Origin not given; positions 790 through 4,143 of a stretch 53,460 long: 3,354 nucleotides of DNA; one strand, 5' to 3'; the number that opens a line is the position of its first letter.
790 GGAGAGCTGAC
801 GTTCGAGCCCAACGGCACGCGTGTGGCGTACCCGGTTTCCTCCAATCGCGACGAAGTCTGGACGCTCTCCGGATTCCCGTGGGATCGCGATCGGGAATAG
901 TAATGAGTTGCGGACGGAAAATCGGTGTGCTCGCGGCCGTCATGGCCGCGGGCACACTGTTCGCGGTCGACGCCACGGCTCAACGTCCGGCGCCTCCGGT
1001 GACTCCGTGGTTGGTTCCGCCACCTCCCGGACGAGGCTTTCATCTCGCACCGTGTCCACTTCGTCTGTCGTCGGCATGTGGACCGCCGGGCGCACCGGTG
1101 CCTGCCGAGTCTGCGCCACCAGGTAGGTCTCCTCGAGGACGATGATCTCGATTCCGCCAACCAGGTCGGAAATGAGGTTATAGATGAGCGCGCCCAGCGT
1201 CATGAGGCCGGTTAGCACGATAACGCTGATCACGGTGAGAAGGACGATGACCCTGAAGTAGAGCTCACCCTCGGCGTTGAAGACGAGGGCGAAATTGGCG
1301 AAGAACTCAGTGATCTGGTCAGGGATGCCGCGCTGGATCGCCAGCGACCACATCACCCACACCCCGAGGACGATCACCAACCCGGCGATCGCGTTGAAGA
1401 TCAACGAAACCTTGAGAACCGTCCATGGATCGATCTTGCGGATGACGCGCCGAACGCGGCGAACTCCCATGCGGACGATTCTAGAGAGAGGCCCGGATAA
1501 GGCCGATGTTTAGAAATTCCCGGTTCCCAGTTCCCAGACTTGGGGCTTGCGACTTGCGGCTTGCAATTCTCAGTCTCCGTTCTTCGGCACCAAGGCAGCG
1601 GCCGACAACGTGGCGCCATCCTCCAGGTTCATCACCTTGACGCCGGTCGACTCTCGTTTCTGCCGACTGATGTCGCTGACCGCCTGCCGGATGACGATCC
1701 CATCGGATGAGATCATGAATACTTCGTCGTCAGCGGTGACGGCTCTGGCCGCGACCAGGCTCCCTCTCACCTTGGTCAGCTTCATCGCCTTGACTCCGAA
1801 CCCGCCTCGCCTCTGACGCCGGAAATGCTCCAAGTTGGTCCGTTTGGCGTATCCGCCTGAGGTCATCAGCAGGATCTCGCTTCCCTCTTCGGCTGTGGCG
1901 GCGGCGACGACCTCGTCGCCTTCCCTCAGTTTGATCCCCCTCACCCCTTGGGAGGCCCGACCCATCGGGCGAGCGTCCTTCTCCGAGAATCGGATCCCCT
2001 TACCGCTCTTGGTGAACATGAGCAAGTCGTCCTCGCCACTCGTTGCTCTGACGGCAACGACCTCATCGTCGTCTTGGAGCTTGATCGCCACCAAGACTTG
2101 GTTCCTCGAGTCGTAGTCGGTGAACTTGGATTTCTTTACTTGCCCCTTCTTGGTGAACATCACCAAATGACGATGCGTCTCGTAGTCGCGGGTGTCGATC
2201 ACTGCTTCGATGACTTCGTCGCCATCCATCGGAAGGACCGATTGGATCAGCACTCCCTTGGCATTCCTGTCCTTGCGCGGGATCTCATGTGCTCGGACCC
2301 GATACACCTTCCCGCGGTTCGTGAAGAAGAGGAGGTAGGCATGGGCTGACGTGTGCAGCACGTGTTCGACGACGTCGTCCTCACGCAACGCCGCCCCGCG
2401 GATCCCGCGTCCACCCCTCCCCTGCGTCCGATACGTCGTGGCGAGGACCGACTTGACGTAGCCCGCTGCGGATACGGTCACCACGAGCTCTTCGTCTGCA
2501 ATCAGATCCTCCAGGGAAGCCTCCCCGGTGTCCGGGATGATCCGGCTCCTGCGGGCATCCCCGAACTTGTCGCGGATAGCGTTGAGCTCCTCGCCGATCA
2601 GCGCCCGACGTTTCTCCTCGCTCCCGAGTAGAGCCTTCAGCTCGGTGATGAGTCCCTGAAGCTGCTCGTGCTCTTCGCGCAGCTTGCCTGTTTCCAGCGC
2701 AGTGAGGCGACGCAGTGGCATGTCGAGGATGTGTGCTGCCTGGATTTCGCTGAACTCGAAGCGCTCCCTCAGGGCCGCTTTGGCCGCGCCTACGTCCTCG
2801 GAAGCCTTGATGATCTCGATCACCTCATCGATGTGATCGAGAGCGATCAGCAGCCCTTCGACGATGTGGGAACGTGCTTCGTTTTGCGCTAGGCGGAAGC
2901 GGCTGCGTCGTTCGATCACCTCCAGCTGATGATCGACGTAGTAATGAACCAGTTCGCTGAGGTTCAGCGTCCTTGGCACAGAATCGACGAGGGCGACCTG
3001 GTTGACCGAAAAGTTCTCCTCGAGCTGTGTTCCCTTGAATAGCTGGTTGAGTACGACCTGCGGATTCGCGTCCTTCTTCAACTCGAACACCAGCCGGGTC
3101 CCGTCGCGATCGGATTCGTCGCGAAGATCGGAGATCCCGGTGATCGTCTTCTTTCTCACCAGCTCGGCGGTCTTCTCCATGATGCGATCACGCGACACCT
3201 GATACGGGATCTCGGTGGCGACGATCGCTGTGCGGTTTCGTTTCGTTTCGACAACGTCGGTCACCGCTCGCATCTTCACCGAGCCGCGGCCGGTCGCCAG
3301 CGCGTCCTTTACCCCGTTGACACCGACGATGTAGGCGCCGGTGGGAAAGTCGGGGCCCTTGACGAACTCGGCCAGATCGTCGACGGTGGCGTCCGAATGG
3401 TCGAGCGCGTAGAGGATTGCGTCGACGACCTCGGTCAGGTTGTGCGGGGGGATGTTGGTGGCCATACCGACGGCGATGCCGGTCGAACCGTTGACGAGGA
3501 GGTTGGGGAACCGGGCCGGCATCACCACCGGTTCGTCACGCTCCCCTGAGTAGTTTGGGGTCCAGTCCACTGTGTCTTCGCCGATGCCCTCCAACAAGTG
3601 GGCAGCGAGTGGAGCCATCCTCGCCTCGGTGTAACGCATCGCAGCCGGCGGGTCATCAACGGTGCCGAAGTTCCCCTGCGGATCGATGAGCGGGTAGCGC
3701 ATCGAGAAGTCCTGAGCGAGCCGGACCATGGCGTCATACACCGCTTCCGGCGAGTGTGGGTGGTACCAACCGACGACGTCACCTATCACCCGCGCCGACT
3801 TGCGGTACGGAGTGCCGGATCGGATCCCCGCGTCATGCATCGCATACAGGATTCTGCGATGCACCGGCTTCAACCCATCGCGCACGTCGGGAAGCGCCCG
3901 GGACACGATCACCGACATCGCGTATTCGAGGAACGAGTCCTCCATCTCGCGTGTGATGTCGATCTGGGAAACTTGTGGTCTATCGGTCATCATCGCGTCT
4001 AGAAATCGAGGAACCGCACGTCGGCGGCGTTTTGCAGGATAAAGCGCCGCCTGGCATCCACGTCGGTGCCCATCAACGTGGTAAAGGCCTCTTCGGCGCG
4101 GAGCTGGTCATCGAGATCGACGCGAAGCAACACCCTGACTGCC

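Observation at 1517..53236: Strictly phased 7- or 8-nt micro-repeat arrays in at least nine spacers, most starting at or inside a stop codon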

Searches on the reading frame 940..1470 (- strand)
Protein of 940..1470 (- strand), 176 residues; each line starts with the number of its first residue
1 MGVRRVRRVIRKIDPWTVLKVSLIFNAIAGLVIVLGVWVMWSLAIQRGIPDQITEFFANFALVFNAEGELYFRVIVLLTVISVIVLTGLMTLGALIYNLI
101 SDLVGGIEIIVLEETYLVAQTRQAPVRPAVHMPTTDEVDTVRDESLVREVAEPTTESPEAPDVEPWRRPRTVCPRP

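Call 15: search_protein_families(library=pfam, proteins=[window:940-1470:-])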
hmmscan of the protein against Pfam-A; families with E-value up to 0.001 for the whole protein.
window:940-1470:- (176 aa): 1 family
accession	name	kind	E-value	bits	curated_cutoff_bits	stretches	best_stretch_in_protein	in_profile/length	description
PF12089.13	DUF3566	-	5.4e-19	69.1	22.2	1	4-111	2-116/118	Transmembrane domain of unknown function (DUF3566)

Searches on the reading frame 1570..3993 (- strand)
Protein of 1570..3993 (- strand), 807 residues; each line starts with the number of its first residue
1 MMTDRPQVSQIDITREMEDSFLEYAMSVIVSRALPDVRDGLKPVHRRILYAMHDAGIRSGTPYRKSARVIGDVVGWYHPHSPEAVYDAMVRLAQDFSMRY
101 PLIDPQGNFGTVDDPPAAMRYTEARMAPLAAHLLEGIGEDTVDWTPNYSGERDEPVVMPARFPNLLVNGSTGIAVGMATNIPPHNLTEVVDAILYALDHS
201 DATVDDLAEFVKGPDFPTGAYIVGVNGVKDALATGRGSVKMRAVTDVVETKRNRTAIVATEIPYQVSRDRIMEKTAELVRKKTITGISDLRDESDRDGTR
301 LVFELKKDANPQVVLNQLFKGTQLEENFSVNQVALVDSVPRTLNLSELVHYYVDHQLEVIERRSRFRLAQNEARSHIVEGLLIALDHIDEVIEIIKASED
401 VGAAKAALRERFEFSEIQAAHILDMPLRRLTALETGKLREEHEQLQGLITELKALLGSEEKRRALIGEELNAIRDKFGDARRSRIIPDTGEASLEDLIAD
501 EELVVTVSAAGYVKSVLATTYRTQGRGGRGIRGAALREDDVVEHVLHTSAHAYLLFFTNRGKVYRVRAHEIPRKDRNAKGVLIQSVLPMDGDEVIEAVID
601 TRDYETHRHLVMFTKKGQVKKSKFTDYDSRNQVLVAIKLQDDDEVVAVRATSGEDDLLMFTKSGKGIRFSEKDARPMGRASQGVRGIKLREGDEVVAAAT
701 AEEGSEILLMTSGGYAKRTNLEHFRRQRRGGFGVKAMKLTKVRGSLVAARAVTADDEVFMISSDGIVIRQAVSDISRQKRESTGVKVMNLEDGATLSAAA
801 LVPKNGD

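Call 15: search_protein_families(library=pfam, proteins=[window:1570-3993:-])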
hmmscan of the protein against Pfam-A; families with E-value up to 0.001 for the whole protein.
window:1570-3993:- (807 aa): 2 families
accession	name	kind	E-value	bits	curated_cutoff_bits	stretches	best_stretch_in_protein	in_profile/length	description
PF00521.26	DNA_topoisoIV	-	3.2e-152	507.8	31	1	32-470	1-431/432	DNA gyrase/topoisomerase IV, subunit A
PF03989.18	DNA_gyraseA_C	-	1.5e-72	239.3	27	6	655-700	1-46/48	DNA gyrase C-terminal domain, beta-propeller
